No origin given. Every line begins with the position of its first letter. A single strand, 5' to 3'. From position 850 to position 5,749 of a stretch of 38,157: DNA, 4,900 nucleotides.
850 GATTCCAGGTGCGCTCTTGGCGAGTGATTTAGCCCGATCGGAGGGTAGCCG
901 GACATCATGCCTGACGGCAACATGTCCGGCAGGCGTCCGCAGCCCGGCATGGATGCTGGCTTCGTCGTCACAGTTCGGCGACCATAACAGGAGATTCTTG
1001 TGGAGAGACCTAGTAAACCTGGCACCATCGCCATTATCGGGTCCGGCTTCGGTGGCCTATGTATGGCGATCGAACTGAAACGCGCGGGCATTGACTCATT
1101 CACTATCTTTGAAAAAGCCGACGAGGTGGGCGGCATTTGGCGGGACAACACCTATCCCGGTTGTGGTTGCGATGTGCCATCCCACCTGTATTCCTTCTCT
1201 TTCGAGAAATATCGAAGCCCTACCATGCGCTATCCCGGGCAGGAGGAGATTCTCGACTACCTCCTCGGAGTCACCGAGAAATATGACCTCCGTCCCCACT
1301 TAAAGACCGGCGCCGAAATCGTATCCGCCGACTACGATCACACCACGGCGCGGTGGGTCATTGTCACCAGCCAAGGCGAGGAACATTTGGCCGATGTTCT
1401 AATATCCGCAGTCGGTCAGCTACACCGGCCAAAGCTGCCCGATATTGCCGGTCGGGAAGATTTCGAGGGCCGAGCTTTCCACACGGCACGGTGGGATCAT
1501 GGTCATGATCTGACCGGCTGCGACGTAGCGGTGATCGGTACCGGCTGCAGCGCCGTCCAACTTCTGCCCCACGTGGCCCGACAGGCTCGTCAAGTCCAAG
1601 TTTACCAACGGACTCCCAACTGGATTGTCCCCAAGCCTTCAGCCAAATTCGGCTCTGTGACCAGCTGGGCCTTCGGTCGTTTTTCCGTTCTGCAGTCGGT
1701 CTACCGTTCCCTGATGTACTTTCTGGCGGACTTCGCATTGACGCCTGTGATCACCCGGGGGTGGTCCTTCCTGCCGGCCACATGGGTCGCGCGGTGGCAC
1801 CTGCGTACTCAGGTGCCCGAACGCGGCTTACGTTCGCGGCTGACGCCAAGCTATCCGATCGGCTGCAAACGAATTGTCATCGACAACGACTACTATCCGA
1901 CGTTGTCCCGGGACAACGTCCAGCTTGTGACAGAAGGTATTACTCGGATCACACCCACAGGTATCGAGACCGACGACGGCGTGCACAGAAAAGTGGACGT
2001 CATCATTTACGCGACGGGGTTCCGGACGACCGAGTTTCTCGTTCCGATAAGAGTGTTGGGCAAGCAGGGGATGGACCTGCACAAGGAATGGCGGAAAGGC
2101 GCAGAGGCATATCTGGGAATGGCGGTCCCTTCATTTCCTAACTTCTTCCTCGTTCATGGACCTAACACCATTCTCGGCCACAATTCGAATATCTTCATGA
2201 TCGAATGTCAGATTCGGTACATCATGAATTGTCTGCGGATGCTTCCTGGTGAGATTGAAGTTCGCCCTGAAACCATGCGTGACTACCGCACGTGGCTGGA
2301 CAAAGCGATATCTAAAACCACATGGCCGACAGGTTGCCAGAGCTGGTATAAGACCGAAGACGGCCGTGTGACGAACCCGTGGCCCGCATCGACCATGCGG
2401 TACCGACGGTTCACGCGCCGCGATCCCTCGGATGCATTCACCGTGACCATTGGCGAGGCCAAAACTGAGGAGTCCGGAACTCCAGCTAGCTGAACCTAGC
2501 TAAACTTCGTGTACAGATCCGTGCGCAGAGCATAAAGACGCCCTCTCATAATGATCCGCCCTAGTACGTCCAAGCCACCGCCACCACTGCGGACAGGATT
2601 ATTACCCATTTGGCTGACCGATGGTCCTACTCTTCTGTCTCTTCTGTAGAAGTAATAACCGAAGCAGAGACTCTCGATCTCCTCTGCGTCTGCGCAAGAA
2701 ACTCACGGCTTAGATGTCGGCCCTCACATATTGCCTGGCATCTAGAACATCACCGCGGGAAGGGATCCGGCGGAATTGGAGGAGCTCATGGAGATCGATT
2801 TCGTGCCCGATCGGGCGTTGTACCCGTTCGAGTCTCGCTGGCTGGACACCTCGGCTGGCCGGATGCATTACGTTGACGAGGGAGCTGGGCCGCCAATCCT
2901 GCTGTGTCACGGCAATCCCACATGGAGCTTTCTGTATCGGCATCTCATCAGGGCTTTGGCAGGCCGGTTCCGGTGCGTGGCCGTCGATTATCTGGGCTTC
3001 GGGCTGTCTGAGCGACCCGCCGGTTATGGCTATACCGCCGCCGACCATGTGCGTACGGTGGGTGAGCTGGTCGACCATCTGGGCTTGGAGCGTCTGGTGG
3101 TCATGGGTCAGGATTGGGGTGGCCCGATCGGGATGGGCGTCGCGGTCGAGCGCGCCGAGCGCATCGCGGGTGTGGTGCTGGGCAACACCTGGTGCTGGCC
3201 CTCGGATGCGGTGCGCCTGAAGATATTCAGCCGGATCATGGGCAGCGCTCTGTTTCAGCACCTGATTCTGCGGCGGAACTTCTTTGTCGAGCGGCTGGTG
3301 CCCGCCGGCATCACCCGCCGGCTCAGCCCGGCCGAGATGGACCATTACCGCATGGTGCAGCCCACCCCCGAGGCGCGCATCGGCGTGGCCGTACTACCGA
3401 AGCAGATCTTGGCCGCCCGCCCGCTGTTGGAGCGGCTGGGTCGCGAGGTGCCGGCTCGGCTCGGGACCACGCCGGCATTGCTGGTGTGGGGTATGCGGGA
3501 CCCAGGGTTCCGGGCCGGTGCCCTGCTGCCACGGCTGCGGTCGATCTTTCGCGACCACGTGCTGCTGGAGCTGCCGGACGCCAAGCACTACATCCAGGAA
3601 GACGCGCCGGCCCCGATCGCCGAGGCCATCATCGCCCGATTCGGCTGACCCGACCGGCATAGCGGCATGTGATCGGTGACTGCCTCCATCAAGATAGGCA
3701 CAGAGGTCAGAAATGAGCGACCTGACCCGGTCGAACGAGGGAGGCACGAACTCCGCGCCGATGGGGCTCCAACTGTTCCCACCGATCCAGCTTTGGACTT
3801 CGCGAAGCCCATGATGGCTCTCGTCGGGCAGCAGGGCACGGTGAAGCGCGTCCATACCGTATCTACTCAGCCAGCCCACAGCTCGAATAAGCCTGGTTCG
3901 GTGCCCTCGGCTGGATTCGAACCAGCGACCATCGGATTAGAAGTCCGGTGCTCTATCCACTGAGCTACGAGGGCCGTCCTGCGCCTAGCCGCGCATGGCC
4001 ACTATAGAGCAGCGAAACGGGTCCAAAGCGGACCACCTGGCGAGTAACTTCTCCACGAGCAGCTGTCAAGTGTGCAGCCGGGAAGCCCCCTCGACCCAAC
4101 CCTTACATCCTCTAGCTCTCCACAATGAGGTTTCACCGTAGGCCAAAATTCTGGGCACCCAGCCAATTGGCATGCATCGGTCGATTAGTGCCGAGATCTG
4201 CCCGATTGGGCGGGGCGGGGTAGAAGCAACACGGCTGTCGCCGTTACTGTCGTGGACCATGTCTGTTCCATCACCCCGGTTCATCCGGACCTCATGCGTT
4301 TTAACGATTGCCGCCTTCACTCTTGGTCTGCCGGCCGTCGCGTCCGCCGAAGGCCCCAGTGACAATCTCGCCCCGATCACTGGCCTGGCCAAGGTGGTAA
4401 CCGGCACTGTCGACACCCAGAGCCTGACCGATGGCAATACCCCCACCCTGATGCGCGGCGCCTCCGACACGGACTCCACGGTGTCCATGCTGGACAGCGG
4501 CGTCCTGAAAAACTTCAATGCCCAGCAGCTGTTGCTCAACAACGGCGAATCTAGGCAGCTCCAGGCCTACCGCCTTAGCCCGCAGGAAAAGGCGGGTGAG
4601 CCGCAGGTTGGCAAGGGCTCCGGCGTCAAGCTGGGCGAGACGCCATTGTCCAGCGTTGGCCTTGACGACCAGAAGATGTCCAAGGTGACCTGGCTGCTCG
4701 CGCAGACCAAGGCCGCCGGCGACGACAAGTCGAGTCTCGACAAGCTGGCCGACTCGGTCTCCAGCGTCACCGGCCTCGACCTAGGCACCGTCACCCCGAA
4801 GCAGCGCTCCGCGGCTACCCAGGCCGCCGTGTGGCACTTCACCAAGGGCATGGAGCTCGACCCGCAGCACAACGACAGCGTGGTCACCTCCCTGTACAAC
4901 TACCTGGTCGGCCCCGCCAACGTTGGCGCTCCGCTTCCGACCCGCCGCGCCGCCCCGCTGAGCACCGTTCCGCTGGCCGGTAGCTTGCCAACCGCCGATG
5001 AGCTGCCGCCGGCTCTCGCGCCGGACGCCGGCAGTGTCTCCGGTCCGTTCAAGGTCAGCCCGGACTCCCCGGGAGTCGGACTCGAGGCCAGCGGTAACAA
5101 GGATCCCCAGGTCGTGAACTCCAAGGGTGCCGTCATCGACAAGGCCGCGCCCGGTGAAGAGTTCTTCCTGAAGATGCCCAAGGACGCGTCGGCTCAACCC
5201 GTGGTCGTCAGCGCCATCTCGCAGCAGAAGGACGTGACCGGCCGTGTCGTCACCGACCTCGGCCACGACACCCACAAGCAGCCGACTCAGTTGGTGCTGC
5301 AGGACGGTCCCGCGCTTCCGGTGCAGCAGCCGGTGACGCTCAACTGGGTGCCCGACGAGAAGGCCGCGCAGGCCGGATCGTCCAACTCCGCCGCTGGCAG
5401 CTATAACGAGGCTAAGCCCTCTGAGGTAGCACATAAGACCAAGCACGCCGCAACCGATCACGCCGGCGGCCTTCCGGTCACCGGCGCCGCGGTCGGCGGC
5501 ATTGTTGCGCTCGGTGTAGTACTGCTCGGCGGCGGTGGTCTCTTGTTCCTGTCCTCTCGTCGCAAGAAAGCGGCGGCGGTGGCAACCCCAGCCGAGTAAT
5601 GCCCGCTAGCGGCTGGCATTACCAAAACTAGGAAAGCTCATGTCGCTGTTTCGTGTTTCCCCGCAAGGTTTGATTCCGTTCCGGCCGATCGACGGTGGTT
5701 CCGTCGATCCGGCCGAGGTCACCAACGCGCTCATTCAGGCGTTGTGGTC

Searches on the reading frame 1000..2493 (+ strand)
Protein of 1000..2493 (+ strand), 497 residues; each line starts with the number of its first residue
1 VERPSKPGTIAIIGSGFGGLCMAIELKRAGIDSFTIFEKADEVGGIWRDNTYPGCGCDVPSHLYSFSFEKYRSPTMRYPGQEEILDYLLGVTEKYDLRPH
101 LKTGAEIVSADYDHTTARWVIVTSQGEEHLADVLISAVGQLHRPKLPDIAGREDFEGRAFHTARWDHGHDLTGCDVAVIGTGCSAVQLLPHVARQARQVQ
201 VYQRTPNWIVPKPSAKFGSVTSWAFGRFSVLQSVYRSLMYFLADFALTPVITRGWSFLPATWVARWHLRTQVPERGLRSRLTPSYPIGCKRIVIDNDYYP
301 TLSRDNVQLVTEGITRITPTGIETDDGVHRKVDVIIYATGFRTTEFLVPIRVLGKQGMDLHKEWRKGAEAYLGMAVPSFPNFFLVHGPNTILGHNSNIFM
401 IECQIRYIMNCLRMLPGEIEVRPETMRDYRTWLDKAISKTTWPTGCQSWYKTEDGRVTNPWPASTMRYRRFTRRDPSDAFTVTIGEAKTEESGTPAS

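Call 57: search_protein_families(library=pfam, proteins=[window:1000-2493:+], max_evalue=0.0001)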
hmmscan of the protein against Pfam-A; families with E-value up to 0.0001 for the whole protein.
window:1000-2493:+ (497 aa): 7 families
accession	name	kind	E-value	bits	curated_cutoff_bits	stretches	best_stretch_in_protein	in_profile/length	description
PF13738.12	Pyr_redox_3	-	2.8e-20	73.2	30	1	12-215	2-206/305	Pyridine nucleotide-disulphide oxidoreductase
PF00743.25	FMO-like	-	2.3e-15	56.5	22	1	10-212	4-222/532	Flavin-binding monooxygenase-like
PF13450.12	NAD_binding_8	-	9.9e-12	45.4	21.9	1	12-70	1-57/68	NAD(P)-binding Rossmann-like domain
PF07992.20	Pyr_redox_2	-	6.4e-11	42.6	26.1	1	10-208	3-177/291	Pyridine nucleotide-disulphide oxidoreductase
PF13434.12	Lys_Orn_oxgnase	-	2e-06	27.6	21.3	1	76-202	89-217/339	L-lysine 6-monooxygenase/L-ornithine 5-monooxygenase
PF13454.12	NAD_binding_9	-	8.3e-06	26.3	21.8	0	11-61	1-55/155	FAD-NAD(P)-binding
PF01266.30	DAO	-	3.9e-05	23.8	27.9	0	10-45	2-37/353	FAD dependent oxidoreductase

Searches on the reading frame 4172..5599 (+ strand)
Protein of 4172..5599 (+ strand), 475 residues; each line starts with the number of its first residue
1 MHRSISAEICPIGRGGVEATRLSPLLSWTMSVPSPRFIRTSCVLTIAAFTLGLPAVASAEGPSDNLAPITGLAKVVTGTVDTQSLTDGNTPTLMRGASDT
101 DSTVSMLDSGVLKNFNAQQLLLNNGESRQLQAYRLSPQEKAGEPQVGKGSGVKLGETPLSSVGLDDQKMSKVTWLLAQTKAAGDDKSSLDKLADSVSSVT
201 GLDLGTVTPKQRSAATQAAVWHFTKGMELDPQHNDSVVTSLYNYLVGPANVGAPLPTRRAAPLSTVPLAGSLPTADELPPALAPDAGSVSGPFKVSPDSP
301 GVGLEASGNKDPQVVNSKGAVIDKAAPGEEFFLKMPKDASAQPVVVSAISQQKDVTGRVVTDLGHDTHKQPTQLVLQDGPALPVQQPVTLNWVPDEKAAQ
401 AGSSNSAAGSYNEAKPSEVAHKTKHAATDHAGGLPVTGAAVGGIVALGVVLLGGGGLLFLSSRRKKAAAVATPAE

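Call 3: search_protein_families(library=pfam, proteins=[window:4172-5599:+], max_evalue=0.01)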
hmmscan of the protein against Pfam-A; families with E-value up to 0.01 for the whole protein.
window:4172-5599:+ (475 aa): 1 family
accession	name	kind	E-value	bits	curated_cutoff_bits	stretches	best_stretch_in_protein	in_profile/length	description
PF08341.16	TED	-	2.2e-08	34.9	22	1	165-250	27-101/102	Thioester domain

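Call 4: search_protein_families(library=ncbifam, proteins=[window:4172-5599:+], max_evalue=0.01)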
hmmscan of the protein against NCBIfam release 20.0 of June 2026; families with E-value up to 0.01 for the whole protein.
window:4172-5599:+ (475 aa): 5 families
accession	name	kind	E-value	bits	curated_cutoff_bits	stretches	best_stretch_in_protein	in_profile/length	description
TIGR03934.1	TQXA_dom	domain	5.2e-05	23.1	30.4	1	202-226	16-40/42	TQXA domain-containing protein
NF058582.1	Microco_LAVTG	domain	0.0002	21.4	27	1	433-464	1-33/34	LAVTG motif-containing sortase-dependent surface protein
NF058583.1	LAXTG_small_WW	exception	0.00065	19.3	65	1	431-467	15-52/54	LAXTG motif-containing small protein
NF033902.0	iso_D2_wall_anc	subfamily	0.00071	18.5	95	1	413-462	489-539/540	SpaH/EbpB family LPXTG-anchored major pilin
TIGR01167.1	LPXTG_anchor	domain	0.0053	17.4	15.9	0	434-466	2-34/34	LPXTG cell wall anchor domain-containing protein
